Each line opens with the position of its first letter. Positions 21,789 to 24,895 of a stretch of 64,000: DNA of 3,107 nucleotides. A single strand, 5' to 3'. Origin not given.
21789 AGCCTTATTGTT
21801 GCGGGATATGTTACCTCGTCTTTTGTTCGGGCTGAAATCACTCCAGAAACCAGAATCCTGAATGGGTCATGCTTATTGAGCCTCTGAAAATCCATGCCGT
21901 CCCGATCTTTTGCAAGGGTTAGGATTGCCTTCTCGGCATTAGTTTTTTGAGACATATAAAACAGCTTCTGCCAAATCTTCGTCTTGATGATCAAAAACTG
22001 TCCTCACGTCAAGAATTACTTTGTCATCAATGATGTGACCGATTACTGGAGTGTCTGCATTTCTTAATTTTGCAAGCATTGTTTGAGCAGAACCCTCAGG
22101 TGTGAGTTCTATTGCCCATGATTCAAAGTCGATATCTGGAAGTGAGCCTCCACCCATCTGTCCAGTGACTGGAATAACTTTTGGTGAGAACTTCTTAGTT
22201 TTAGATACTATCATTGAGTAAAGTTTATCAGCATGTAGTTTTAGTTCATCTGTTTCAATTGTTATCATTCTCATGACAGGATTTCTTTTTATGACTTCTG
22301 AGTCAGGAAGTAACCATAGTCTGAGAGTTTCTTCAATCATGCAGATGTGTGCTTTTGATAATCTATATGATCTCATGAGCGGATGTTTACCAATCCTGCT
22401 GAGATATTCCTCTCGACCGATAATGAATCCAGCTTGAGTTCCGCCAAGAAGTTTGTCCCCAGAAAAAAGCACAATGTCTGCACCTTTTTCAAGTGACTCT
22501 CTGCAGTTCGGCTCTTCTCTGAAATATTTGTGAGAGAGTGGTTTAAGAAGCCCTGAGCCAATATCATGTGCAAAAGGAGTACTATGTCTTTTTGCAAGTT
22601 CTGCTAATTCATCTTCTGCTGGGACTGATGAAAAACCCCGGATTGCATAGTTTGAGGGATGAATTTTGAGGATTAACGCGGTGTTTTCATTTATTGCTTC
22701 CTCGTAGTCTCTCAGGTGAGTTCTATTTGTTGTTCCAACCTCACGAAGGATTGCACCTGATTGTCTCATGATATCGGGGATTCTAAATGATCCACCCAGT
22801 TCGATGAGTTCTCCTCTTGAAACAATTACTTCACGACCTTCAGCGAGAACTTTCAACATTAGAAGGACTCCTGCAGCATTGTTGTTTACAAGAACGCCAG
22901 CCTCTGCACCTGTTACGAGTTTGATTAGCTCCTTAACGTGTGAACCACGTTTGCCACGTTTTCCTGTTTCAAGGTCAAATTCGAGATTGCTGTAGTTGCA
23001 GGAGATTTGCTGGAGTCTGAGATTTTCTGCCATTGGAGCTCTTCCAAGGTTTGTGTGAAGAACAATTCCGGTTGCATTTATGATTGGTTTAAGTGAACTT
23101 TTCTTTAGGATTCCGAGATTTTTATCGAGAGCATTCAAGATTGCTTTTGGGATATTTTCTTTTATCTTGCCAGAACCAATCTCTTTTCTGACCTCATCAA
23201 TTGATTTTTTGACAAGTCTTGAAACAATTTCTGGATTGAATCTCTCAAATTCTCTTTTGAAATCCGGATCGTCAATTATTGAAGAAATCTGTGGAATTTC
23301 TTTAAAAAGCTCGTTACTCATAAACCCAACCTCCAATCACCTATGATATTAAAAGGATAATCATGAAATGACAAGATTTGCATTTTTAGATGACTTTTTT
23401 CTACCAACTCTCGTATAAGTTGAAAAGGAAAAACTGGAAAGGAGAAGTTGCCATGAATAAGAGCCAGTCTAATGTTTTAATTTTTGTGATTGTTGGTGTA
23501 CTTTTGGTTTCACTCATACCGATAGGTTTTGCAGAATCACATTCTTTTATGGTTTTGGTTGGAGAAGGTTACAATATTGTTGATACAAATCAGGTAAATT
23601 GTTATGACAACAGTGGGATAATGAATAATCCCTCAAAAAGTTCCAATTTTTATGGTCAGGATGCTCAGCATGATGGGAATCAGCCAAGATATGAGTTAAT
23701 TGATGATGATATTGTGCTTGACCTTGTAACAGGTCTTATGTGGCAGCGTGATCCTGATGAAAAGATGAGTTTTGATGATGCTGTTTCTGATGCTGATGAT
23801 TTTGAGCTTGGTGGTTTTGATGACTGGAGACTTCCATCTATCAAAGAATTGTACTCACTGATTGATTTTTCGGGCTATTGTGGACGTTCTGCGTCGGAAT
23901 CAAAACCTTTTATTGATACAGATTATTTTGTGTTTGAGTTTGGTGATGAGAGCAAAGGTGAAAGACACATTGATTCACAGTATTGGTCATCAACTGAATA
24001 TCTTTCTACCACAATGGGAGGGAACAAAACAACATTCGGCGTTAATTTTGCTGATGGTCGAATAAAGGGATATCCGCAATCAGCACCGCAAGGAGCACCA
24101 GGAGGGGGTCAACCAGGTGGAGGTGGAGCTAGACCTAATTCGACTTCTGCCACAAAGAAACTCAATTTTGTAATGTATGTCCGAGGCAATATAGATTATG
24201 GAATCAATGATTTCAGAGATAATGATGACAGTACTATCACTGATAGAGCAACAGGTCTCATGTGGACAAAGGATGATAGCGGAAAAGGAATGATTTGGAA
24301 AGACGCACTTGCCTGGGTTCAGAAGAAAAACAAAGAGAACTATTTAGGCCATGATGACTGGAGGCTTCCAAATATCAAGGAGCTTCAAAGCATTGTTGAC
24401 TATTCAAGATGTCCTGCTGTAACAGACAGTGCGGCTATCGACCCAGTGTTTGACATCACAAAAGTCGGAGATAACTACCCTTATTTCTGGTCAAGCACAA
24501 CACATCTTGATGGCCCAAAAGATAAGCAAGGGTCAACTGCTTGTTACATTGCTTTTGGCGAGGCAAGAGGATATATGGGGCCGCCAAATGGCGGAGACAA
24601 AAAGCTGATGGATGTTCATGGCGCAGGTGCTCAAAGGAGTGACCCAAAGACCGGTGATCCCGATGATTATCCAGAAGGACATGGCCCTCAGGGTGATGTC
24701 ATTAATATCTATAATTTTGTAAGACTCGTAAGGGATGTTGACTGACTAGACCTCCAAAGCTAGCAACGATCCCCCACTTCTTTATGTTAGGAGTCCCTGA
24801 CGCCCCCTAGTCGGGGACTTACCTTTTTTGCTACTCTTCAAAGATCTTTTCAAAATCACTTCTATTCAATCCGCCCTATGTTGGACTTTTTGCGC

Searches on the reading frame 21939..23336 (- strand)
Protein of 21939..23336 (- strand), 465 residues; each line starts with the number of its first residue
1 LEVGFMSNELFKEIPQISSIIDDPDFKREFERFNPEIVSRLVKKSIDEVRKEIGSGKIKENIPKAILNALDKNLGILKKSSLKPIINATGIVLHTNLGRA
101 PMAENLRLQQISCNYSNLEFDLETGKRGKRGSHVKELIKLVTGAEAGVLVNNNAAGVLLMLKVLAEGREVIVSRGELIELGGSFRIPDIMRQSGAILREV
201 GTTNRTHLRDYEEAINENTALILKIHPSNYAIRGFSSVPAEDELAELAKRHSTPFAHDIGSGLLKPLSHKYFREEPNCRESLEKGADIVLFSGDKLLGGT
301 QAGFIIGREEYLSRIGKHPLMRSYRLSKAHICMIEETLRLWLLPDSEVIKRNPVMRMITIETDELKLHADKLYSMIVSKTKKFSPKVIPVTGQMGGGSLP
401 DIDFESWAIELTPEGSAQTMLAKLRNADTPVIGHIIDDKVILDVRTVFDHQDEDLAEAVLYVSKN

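Call 58: search_protein_families(library=pfam, proteins=[window:21939-23336:-], max_evalue=0.00001)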
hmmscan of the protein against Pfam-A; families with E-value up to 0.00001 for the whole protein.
window:21939-23336:- (465 aa): 1 family
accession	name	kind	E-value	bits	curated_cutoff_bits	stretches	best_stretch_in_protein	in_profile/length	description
PF03841.19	SelA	-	6.4e-133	443.8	22.8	1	85-447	1-366/367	L-seryl-tRNA selenium transferase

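Call 59: find_homologous_proteins(query=window:21939-23336:-, max_evalue=1e-50)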
Query window:21939-23336:- (465 aa): 7997 proteins with E <= 1e-50 among 8000 candidates; the best 120 are listed.
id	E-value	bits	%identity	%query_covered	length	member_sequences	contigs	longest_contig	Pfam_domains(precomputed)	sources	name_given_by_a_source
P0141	0.0e+0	1013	100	99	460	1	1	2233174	PF03841.20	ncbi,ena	-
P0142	2.4e-221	753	73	99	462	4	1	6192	PF03841.20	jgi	-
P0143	4.0e-211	720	70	98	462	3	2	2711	PF03841.20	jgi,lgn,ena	-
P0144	1.6e-184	632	72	85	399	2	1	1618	PF03841.20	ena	-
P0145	4.5e-169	581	58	97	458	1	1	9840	PF03841.20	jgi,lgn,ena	-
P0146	1.0e-167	577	57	98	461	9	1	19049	PF03841.20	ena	-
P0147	2.2e-167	575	58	98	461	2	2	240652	PF03841.20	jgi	jgi:L-seryl-tRNA(Ser) seleniumtransferase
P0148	4.6e-167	574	57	98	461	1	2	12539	PF03841.20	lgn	-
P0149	5.4e-166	571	57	98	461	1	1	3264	PF03841.20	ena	-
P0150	7.6e-165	567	57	97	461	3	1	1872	PF03841.20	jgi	jgi:L-seryl-tRNA(Ser) seleniumtransferase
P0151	1.0e-164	567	56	98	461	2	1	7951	PF03841.20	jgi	jgi:L-seryl-tRNA(Ser) seleniumtransferase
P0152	3.5e-162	558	57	97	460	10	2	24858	PF03841.20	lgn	-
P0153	5.0e-162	558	56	98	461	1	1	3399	PF03841.20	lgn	-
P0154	1.4e-160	553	55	97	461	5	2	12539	PF03841.20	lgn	-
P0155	1.0e-154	534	55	97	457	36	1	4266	PF03841.20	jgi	-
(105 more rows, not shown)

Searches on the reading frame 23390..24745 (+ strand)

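Call 58: search_protein_families(library=pfam, proteins=[window:23390-24745:+], max_evalue=0.00001)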
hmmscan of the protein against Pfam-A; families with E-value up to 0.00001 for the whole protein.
window:23390-24745:+ (451 aa): 1 family
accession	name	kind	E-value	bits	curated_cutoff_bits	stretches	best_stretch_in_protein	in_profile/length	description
PF07603.17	Lcl_C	-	4.2e-45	153.3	34.9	2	282-392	2-100/117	Lcl C-terminal domain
